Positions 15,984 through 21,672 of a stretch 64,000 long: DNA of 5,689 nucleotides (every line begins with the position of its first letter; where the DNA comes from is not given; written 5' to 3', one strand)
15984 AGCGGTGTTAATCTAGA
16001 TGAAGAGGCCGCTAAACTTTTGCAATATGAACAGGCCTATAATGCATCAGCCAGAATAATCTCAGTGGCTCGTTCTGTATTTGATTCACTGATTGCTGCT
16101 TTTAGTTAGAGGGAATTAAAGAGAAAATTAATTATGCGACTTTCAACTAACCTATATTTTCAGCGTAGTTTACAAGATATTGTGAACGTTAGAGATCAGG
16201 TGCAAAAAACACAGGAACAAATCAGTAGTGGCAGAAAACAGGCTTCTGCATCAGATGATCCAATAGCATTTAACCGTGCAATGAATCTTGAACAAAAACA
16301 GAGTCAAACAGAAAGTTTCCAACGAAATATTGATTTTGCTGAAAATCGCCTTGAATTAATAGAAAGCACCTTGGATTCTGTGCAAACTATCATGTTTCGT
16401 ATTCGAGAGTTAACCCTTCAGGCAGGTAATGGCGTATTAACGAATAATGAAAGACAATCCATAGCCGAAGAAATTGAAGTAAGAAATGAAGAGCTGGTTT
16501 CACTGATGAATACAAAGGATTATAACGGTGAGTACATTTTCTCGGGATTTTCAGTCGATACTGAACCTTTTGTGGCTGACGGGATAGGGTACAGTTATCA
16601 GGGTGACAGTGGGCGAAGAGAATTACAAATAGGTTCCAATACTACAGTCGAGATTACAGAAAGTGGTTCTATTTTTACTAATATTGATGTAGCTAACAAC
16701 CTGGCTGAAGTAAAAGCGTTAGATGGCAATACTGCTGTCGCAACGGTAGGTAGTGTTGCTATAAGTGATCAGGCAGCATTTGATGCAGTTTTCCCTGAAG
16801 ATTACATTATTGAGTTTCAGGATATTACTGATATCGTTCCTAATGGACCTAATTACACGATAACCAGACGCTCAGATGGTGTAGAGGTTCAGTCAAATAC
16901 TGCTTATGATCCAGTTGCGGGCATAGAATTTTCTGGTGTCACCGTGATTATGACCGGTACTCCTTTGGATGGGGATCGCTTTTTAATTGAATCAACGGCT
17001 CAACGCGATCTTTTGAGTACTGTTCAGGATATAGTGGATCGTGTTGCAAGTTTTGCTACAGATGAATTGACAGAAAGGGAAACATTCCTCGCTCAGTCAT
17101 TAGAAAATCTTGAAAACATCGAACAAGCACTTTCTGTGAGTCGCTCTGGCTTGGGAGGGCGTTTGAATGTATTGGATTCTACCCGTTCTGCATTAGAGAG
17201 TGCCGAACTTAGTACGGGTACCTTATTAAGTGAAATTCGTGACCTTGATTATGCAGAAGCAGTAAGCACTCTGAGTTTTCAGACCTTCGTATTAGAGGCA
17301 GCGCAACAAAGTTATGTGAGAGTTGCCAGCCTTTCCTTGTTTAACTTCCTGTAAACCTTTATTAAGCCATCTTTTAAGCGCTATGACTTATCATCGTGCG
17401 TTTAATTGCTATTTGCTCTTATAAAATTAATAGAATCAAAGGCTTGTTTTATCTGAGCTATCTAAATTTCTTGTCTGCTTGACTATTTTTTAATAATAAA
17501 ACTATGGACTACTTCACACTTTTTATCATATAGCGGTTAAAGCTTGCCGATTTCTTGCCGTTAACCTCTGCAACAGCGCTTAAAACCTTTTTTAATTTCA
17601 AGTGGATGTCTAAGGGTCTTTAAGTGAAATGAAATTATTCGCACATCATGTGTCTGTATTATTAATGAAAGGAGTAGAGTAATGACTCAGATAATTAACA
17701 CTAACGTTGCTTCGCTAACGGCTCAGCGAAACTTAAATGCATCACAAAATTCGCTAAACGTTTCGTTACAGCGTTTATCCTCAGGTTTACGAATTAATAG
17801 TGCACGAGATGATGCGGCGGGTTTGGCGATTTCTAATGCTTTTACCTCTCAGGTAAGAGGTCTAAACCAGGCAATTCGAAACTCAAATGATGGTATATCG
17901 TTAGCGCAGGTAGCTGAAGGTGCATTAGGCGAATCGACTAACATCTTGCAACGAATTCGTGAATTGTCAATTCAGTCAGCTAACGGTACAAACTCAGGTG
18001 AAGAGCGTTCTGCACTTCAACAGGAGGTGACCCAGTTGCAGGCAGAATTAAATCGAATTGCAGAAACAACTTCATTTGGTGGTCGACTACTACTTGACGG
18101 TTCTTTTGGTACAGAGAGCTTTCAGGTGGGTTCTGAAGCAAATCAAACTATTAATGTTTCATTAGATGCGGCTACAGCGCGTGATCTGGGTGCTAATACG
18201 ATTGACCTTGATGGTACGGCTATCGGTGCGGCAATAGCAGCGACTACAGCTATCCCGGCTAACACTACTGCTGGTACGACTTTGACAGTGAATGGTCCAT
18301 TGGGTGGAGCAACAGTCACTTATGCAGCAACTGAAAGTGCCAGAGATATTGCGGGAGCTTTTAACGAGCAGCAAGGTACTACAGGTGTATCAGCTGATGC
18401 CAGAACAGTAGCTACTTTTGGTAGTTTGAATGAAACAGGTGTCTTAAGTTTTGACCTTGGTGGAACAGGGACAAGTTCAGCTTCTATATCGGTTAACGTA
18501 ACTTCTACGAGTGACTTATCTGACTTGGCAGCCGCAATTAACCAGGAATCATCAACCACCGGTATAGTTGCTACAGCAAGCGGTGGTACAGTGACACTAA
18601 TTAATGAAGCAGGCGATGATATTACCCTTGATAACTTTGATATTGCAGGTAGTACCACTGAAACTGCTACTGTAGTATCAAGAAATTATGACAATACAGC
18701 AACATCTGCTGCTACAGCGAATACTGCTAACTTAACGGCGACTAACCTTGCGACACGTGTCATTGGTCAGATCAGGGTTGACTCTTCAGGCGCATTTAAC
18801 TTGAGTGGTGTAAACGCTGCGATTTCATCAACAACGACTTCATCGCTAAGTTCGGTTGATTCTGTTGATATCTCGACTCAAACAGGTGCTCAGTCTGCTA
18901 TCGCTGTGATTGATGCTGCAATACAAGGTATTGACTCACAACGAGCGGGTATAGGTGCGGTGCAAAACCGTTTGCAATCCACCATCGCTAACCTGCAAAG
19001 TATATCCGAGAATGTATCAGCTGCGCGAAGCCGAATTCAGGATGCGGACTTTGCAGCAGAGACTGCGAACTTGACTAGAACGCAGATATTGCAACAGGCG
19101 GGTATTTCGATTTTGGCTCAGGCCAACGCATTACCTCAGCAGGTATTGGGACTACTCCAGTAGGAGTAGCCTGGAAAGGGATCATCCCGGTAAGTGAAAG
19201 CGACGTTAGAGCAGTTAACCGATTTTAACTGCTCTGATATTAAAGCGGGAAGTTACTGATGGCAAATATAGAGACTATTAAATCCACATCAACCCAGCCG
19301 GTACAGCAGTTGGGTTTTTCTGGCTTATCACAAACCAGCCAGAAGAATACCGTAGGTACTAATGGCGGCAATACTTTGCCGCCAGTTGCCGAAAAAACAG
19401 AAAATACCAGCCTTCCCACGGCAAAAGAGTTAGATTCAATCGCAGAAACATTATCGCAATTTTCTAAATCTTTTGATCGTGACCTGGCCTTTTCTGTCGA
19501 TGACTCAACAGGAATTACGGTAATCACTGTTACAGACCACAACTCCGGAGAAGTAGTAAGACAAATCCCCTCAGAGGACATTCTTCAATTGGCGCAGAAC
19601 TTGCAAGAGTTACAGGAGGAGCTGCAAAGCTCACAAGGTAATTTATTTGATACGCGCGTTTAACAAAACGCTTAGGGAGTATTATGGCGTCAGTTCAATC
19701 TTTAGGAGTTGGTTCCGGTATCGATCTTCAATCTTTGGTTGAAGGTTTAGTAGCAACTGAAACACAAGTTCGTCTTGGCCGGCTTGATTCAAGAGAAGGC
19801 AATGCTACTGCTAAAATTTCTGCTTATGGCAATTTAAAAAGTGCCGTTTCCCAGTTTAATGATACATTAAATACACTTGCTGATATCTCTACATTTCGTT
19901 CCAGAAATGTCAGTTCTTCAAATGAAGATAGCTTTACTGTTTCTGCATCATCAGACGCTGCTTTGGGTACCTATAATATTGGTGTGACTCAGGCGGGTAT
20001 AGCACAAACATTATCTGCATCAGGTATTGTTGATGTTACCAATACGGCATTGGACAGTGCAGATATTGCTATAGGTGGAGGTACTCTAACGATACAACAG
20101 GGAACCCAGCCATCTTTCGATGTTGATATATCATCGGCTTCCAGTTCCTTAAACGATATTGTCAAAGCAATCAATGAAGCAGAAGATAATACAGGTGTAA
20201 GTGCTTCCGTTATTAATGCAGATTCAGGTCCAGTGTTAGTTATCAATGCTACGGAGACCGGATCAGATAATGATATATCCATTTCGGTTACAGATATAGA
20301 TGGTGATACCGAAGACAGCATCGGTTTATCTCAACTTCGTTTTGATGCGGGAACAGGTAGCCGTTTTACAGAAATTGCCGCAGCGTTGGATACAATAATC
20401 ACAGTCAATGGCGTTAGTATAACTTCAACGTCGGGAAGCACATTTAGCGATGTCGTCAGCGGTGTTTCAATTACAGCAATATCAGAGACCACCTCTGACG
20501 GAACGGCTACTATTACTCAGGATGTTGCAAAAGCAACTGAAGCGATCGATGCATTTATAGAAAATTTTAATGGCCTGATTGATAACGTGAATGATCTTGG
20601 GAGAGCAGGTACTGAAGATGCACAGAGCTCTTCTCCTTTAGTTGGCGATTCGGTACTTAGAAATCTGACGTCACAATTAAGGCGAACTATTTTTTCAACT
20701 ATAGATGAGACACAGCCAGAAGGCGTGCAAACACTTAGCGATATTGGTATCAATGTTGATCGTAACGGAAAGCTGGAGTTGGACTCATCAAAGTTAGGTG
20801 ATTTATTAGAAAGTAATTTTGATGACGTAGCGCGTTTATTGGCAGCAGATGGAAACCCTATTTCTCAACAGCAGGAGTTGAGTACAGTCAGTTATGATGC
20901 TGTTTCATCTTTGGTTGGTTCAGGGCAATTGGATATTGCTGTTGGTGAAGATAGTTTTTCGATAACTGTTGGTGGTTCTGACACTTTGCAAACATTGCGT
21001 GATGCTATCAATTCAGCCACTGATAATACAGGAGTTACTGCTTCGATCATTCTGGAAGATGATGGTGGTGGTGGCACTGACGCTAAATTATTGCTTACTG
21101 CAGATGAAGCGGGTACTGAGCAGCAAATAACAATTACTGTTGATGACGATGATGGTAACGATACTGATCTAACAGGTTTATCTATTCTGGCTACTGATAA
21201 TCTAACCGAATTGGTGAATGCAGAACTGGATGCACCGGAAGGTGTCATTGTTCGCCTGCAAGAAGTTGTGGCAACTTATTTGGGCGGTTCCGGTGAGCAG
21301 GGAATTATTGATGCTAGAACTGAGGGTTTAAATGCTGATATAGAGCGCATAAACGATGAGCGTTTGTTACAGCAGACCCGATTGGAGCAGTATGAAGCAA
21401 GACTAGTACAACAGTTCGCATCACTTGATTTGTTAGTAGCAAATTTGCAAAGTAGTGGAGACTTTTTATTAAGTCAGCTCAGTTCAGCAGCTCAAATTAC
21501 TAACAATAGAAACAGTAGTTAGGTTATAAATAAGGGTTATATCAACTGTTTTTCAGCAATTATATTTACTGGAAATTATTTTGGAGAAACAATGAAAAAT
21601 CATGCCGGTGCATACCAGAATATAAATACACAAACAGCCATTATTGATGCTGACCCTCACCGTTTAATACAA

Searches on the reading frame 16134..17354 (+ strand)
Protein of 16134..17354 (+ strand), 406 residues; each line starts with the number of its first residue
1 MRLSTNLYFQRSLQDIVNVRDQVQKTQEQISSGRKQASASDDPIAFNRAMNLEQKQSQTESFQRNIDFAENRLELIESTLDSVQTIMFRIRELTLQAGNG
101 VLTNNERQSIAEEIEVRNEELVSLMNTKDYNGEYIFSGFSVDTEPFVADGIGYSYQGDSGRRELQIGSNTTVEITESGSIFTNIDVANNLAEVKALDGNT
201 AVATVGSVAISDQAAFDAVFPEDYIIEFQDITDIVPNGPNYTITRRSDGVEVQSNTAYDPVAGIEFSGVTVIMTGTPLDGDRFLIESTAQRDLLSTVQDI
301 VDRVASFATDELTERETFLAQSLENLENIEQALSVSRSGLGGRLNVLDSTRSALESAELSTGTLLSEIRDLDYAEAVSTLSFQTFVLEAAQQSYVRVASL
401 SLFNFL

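Call 66: search_protein_families(library=pfam, proteins=[window:16134-17354:+], max_evalue=0.00001)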
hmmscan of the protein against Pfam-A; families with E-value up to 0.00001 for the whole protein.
window:16134-17354:+ (406 aa): 1 family
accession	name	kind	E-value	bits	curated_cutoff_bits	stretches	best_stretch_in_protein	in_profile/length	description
PF00669.25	Flagellin_N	-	4.3e-24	85.6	26.6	1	4-138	2-136/139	Bacterial flagellin N-terminal helical region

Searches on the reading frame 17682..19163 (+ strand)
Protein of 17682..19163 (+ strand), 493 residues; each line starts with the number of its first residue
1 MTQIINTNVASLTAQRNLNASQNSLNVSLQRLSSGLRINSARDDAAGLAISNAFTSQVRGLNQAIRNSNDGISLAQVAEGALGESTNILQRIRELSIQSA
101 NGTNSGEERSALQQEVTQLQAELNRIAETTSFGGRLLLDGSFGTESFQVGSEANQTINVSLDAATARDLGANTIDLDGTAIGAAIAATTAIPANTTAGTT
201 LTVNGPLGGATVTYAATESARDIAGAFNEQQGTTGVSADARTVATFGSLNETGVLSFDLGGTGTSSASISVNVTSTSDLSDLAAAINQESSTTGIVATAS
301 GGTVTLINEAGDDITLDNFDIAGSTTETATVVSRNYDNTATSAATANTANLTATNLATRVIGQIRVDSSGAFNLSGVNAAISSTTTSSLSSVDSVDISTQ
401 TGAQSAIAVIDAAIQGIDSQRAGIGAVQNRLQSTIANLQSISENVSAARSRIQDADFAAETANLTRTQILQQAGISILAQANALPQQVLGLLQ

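Call 66: search_protein_families(library=pfam, proteins=[window:17682-19163:+], max_evalue=0.00001)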
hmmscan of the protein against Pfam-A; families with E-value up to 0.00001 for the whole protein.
window:17682-19163:+ (493 aa): 3 families
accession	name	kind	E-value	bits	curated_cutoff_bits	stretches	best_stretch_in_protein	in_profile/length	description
PF00669.25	Flagellin_N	-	8.7e-45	152.6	26.6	1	5-141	1-137/139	Bacterial flagellin N-terminal helical region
PF00700.27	Flagellin_C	-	7.2e-28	97.2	23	1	408-492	2-86/86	Bacterial flagellin C-terminal helical region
PF07196.18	Flagellin_IN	-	9.6e-09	35.7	22.7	1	257-306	4-51/55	Flagellin hook IN motif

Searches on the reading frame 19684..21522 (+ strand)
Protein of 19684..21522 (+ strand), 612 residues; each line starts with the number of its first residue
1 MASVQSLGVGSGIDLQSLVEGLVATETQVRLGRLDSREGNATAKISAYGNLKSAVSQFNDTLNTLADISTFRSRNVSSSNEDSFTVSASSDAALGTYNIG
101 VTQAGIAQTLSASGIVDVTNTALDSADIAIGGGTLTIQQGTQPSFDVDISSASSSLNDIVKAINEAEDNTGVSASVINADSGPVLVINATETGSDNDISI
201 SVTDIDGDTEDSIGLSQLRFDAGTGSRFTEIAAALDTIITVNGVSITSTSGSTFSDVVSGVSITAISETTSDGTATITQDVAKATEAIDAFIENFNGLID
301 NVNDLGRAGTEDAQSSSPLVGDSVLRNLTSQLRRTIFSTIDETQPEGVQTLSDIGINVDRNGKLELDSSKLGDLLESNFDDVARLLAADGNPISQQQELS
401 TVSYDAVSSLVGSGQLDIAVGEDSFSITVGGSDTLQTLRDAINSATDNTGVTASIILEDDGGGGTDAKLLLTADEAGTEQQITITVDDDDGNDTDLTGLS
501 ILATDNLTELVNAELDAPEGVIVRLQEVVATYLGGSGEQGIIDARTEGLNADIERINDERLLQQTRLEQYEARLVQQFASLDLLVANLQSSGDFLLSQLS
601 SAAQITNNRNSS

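Call 66: search_protein_families(library=pfam, proteins=[window:19684-21522:+], max_evalue=0.00001)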
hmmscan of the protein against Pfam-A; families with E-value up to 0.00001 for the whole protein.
window:19684-21522:+ (612 aa): 3 families
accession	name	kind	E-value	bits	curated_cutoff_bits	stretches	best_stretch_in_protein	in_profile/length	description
PF07195.17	FliD_C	-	5.7e-40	137.6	25.4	2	236-419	3-189/236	Flagellar hook-associated protein 2 C-terminus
PF02465.23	FliD_N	-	9.7e-22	77.9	24.8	1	11-104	1-93/97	Flagellar hook-associated protein 2 N-terminus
PF07196.18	Flagellin_IN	-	6.1e-14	52.4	22.7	2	416-473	2-53/55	Flagellin hook IN motif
